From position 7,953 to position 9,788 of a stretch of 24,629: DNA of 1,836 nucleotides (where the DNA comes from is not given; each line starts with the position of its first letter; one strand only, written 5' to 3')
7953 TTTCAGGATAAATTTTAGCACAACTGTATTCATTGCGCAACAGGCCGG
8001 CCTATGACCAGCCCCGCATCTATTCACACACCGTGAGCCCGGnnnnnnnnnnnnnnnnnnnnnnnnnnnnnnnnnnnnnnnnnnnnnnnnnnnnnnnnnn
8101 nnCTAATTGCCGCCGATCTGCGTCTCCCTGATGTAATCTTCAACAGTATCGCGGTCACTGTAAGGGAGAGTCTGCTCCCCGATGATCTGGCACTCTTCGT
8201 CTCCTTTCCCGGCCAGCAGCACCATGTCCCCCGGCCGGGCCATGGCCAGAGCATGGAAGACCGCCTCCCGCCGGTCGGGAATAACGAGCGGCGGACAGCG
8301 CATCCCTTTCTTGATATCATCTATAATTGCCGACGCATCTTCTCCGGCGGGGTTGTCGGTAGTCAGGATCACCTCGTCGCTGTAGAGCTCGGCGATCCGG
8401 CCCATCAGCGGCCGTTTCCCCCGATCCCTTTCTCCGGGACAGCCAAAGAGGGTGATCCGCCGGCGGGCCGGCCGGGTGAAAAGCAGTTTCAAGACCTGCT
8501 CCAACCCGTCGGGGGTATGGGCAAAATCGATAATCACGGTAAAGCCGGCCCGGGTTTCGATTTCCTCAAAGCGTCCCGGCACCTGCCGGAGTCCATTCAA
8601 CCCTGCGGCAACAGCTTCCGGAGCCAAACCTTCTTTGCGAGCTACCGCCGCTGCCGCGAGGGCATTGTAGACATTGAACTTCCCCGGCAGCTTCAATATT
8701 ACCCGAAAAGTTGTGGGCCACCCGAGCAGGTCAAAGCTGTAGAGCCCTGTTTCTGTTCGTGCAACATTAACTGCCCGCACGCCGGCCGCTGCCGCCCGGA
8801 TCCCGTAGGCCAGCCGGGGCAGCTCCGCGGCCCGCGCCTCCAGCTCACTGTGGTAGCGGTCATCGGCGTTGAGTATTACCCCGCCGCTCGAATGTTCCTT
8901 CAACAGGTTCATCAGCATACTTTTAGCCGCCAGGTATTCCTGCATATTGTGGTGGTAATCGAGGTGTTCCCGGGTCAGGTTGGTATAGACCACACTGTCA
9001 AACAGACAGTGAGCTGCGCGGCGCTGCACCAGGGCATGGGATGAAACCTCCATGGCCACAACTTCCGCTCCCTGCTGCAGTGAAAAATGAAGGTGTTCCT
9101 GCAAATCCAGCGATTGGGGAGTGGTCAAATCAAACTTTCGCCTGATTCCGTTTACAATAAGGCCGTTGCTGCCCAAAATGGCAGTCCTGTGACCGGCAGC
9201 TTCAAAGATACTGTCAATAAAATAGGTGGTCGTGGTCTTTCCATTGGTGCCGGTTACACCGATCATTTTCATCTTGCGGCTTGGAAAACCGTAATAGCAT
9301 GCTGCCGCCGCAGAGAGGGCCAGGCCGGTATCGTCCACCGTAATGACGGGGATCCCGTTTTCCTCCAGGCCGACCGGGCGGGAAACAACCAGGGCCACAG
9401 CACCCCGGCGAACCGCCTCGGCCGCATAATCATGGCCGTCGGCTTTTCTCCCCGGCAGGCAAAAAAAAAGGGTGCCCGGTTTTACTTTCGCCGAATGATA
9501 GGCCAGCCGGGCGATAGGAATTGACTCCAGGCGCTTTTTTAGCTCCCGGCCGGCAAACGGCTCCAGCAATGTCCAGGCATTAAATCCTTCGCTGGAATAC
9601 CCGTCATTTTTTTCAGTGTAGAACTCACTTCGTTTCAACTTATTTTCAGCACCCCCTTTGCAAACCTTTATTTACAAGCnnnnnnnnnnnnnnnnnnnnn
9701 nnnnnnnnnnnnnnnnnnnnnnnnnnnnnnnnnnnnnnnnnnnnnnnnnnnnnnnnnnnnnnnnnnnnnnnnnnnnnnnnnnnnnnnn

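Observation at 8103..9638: Stand-alone MurE with the L-Lys-type DNPA motif in a spore-former: possible two-ligase peptidoglycan system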

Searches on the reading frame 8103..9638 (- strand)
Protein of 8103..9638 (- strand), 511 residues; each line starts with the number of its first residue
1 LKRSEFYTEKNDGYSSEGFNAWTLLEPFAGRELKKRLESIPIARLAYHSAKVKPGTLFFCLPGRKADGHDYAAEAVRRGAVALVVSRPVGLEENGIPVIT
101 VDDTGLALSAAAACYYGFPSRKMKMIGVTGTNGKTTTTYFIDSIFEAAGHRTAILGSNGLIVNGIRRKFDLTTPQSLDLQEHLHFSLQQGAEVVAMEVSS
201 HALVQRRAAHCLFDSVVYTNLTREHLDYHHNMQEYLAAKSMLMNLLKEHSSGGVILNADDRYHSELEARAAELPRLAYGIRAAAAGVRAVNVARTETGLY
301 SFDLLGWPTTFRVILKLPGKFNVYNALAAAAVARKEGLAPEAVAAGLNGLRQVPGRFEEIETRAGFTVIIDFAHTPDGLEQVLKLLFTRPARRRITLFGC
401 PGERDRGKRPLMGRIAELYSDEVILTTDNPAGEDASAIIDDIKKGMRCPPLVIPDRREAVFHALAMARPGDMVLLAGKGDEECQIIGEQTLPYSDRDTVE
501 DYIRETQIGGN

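Call 3: search_protein_families(library=ncbifam, proteins=[window:8103-9638:-], max_evalue=0.001)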
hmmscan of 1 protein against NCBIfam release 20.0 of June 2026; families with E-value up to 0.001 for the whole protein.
window:8103-9638:- (511 aa): 30 families (the best 25 are shown)
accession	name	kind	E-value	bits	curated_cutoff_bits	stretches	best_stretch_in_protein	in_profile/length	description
NF001126.0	PRK00139.1-4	equivalog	3e-144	481.2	373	1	35-505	17-484/486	UDP-N-acetylmuramoyl-L-alanyl-D-glutamate--2,6-diaminopimelate ligase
TIGR01085.1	murE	subfamily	2.5e-142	475.1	257.3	1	41-503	3-471/472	UDP-N-acetylmuramyl-tripeptide synthetase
NF001124.0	PRK00139.1-2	equivalog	3.5e-132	441.7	476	1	34-506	20-495/500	UDP-N-acetylmuramoyl-L-alanyl-D-glutamate--2,6-diaminopimelate ligase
NF008896.0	PRK11929.1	equivalog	8.2e-130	434.3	1023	1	41-503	28-498/965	bifunctional UDP-N-acetylmuramoyl-L-alanyl-D-glutamate--2,6-diaminopimelate ligase MurE/UDP-N-acetylmuramoyl-tripeptide--D-alanyl-D-alanine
NF001123.0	PRK00139.1-1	equivalog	2e-110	369.8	586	1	35-505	13-491/493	UDP-N-acetylmuramoyl-L-alanyl-D-glutamate--2,6-diaminopimelate ligase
NF010628.0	PRK14022.1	equivalog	6.6e-95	318.6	536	1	36-494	29-471/483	UDP-N-acetylmuramoyl-L-alanyl-D-glutamate--L-lysine ligase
NF001130.0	PRK00139.2-4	equivalog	3.8e-65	220.6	715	2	38-265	27-252/516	UDP-N-acetylmuramoyl-L-alanyl-D-glutamate--2,6-diaminopimelate ligase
NF001127.0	PRK00139.2-1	equivalog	7e-49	166.9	997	2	44-268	33-255/520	UDP-N-acetylmuramoyl-L-alanyl-D-glutamate--2,6-diaminopimelate ligase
NF001129.0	PRK00139.2-3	equivalog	2.2e-48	165.1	762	1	39-499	38-510/517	UDP-N-acetylmuramoyl-L-alanyl-D-glutamate--2,6-diaminopimelate ligase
TIGR01143.1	murF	subfamily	1.1e-43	149.8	288.6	1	49-390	3-322/418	UDP-N-acetylmuramoyl-tripeptide--D-alanyl-D-alanine ligase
NF001131.0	PRK00139.2-5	equivalog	2.6e-42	145.3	1000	1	40-494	34-473/483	UDP-N-acetylmuramoyl-L-alanyl-D-glutamate--2,6-diaminopimelate ligase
TIGR02068.2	cya_phycin_syn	equivalog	5.5e-34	117.3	850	1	122-476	478-847/862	cyanophycin synthetase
TIGR01082.1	murC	equivalog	2.3e-31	109.4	335.1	2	215-480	170-440/449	UDP-N-acetylmuramate--L-alanine ligase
TIGR01087.1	murD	equivalog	6.1e-30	104.7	211.95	2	186-476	147-416/441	UDP-N-acetylmuramoyl-L-alanine--D-glutamate ligase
NF010623.0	PRK14016.1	subfamily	6.8e-29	100.6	877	1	124-476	481-849/871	cyanophycin synthetase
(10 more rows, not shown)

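Call 4: search_protein_families(library=pfam, proteins=[window:8103-9638:-])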
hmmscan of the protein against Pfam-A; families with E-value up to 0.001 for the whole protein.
window:8103-9638:- (511 aa): 3 families
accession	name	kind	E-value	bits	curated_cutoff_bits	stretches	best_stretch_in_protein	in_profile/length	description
PF08245.18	Mur_ligase_M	-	2.8e-47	161.7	24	1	128-333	1-200/200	Mur ligase middle domain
PF02875.26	Mur_ligase_C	-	1.4e-32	113.7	28.4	1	355-479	1-127/127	Mur ligase, glutamate ligase domain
PF01225.30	Mur_ligase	-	5.2e-09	36.8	21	1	44-114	4-93/95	Mur ligase family, catalytic domain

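Call 6: find_homologous_proteins(query=window:8103-9638:-, max_evalue=1e-20)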
Query window:8103-9638:- (511 aa): 7946 proteins with E <= 1e-20 among 8000 candidates; the best 120 are listed.
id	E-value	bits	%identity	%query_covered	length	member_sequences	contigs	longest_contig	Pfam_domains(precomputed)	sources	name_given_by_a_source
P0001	0.0e+0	1149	100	100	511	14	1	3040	PF02875.27,PF08245.19,PF01225.31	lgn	-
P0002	4.6e-254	862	78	96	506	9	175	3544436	PF02875.27,PF08245.19,PF01225.31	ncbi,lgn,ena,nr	ncbi:MAG: UDP-N-acetylmuramoyl-L-alanyl-D-glutamate--2,6-diaminopimelate ligase [Dethiobacteria bact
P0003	1.4e-246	837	77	96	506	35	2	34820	PF02875.27,PF08245.19,PF01225.31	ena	-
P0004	3.4e-244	829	76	97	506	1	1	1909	PF02875.27,PF08245.19,PF01225.31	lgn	-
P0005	4.6e-238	809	75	96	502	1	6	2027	PF02875.27,PF08245.19,PF01225.31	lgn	-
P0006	2.1e-228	777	85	81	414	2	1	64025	PF02875.27,PF08245.19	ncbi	-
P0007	1.7e-223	761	70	97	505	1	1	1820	PF02875.27,PF08245.19,PF01225.31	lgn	-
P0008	2.1e-221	754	69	97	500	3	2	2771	PF02875.27,PF08245.19,PF01225.31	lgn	-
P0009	4.7e-220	750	69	96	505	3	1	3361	PF02875.27,PF08245.19,PF01225.31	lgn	-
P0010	1.9e-219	748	68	97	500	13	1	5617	PF02875.27,PF08245.19,PF01225.31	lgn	-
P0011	7.2e-212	723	67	96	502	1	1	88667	PF02875.27,PF08245.19,PF01225.31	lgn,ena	-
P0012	5.7e-200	683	63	97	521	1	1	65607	PF02875.27,PF08245.19,PF01225.31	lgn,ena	-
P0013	9.1e-194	663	63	95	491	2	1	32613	PF02875.27,PF08245.19,PF01225.31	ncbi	-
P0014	2.4e-185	635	62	95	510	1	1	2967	PF02875.27,PF08245.19,PF01225.31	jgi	jgi:UDP-N-acetylmuramoyl-L-alanyl-D-glutamate--2,6-diaminopimelate ligase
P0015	6.5e-185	634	59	96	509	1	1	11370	PF02875.27,PF08245.19,PF01225.31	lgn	-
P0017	8.7e-183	627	59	96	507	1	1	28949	PF02875.27,PF08245.19,PF01225.31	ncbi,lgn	-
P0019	3.4e-182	625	58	95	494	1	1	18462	PF02875.27,PF08245.19,PF01225.31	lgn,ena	-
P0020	8.4e-171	587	57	96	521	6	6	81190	PF02875.27,PF08245.19,PF01225.31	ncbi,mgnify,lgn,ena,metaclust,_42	mgnify:CR=1 FL=1|metaclust:\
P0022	7.1e-167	574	56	96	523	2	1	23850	PF02875.27,PF08245.19,PF01225.31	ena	-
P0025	4.2e-129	450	47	91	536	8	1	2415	PF02875.27,PF08245.19,PF01225.31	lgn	-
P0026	1.8e-128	447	48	90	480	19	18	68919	PF02875.27,PF08245.19,PF01225.31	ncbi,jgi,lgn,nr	ncbi:MAG TPA: UDP-N-acetylmuramoyl-L-alanyl-D-glutamate--2,6-diaminopimelate ligase [Firmicutes bact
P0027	4.2e-128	446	48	94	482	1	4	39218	PF02875.27,PF08245.19,PF01225.31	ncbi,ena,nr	ncbi:MAG: UDP-N-acetylmuramoyl-L-alanyl-D-glutamate--2,6-diaminopimelate ligase [Firmicutes bacteriu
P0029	1.8e-126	441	47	91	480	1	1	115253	PF02875.27,PF08245.19,PF01225.31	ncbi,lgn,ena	-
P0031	3.6e-126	440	46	92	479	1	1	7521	PF02875.27,PF08245.19,PF01225.31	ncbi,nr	ncbi:MAG TPA: UDP-N-acetylmuramoyl-L-alanyl-D-glutamate--2,6-diaminopimelate ligase [Firmicutes bact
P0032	4.1e-126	440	46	92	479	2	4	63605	PF02875.27,PF08245.19,PF01225.31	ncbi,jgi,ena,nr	ncbi:MAG: UDP-N-acetylmuramoyl-L-alanyl-D-glutamate--2,6-diaminopimelate ligase [Firmicutes bacteriu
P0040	1.0e-122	428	45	91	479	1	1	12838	PF02875.27,PF08245.19,PF01225.31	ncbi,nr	ncbi:MAG: UDP-N-acetylmuramoyl-L-alanyl-D-glutamate--2,6-diaminopimelate ligase [Firmicutes bacteriu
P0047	9.2e-120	419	45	90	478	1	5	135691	PF02875.27,PF08245.19,PF01225.31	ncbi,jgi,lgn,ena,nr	ncbi:MAG: UDP-N-acetylmuramoyl-L-alanyl-D-glutamate--2,6-diaminopimelate ligase [Dethiobacter sp.]|j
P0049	3.9e-118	413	44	94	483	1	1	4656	PF02875.27,PF08245.19,PF01225.31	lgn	-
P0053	2.1e-116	408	46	91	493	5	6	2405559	PF02875.27,PF08245.19,PF01225.31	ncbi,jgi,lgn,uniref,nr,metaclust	ncbi:UDP-N-acetylmuramoyl-L-alanyl-D-glutamate--2,6-diaminopimelate ligase [Syntrophothermus lipocal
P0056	3.4e-115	404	45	93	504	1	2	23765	PF02875.27,PF08245.19,PF01225.31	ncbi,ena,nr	ncbi:MAG: UDP-N-acetylmuramoyl-L-alanyl-D-glutamate--2,6-diaminopimelate ligase [Firmicutes bacteriu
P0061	1.8e-114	401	46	88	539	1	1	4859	PF02875.27,PF08245.19,PF01225.31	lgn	-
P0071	4.9e-113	397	47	91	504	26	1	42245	PF02875.27,PF08245.19,PF01225.31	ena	-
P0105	4.5e-111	390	42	93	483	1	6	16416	PF02875.27,PF08245.19,PF01225.31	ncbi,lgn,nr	ncbi:MAG TPA: UDP-N-acetylmuramoyl-L-alanyl-D-glutamate--2,6-diaminopimelate ligase [Oscillospiracea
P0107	6.4e-111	390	47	90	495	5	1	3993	PF02875.27,PF08245.19,PF01225.31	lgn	-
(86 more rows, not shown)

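Call 8: find_encoding_contigs(protein=P0002, flank=10000, max_places=4)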
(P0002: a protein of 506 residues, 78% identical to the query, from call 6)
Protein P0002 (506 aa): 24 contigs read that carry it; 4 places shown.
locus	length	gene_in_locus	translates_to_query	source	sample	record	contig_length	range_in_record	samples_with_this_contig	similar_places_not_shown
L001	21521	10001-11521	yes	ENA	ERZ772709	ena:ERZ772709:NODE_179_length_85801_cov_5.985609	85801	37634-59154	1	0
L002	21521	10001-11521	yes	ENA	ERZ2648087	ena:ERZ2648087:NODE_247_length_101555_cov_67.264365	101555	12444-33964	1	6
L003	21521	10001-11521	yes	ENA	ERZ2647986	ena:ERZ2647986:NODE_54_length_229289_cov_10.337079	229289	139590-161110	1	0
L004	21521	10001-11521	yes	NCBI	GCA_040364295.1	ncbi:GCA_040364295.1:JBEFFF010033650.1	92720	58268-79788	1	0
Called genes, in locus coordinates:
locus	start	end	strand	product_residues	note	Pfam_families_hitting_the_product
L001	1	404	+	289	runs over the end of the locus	-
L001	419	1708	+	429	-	PF00275:EPSP_synthase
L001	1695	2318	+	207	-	PF00300:His_Phos_1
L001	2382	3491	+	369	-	PF00089:Trypsin, PF13365:Trypsin_2, PF00595:PDZ (weak), PF13180:PDZ_2, PF17820:PDZ_6 (weak)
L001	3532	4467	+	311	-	PF01663:Phosphodiest (faint), PF00884:Sulfatase (faint), PF01676:Metalloenzyme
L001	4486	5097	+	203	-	PF00753:Lactamase_B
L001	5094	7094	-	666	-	PF00912:Transgly, PF00905:Transpeptidase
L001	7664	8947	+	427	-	PF07498:Rho_N, PF07497:Rho_RNA_bind, PF00006:ATP-synt_ab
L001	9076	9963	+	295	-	PF01476:LysM, PF23446:LysM1_NFP_LYK (faint), PF23473:LysM3_LYK4_5 (faint), PF01476:LysM, PF01551:Peptidase_M23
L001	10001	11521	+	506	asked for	PF01225:Mur_ligase, PF08245:Mur_ligase_M, PF02875:Mur_ligase_C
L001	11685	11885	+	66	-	PF01197:Ribosomal_L31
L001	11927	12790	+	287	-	PF07136:DUF1385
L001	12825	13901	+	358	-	PF03462:PCRF, PF00472:RF-1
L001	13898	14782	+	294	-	PF17827:PrmC_N, PF05175:MTS, PF06325:PrmA (weak), PF13847:Methyltransf_31, PF08241:Methyltransf_11 (weak), PF08242:Methyltransf_12 (weak), PF09445:Methyltransf_15, PF13649:Methyltransf_25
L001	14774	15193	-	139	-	PF01402:RHH_1 (weak), PF08753:NikR_C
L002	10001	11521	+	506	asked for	PF01225:Mur_ligase, PF08245:Mur_ligase_M, PF02875:Mur_ligase_C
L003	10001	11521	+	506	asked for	PF01225:Mur_ligase, PF08245:Mur_ligase_M, PF02875:Mur_ligase_C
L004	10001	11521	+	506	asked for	PF01225:Mur_ligase, PF08245:Mur_ligase_M, PF02875:Mur_ligase_C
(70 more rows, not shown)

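Call 9: find_encoding_contigs(protein=P0047, flank=10000, max_places=4)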
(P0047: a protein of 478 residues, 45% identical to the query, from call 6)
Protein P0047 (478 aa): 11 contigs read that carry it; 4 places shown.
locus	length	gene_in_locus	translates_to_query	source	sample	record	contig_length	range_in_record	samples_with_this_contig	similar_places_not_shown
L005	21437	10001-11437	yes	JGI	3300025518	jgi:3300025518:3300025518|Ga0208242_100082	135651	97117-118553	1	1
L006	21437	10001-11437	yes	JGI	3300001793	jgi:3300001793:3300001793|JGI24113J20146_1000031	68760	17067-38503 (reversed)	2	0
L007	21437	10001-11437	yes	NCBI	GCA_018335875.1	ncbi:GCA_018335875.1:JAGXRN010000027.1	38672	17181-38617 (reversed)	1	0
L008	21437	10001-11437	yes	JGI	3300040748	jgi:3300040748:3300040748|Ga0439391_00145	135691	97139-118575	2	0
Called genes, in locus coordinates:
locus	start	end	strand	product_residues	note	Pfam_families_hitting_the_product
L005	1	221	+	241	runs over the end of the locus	PF13565:HTH_32 (faint), PF08461:WHD_RNase_R (faint)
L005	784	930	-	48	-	-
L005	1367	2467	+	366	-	-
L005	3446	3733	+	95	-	PF13586:DDE_Tnp_1_2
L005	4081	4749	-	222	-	-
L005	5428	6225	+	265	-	PF03446:NAD_binding_2 (weak), PF03807:F420_oxidored, PF14748:P5CR_dimer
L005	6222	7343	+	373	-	PF00696:AA_kinase, PF01472:PUA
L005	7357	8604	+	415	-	PF00171:Aldedh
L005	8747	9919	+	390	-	PF00682:HMGL-like, PF22617:HCS_D2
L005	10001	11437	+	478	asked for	PF01225:Mur_ligase, PF08245:Mur_ligase_M, PF02875:Mur_ligase_C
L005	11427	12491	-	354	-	PF02388:FemAB, PF13480:Acetyltransf_6, PF02388:FemAB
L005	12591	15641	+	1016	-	PF00873:ACR_tran, PF02355:SecD_SecF_C (faint), PF03176:MMPL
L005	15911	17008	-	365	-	PF01979:Amidohydro_1, PF07969:Amidohydro_3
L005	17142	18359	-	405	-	PF02786:CPSase_L_D2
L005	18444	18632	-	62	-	PF07870:DUF1657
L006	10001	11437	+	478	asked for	PF01225:Mur_ligase, PF08245:Mur_ligase_M, PF02875:Mur_ligase_C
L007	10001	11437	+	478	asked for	PF01225:Mur_ligase, PF08245:Mur_ligase_M, PF02875:Mur_ligase_C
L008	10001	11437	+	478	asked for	PF01225:Mur_ligase, PF08245:Mur_ligase_M, PF02875:Mur_ligase_C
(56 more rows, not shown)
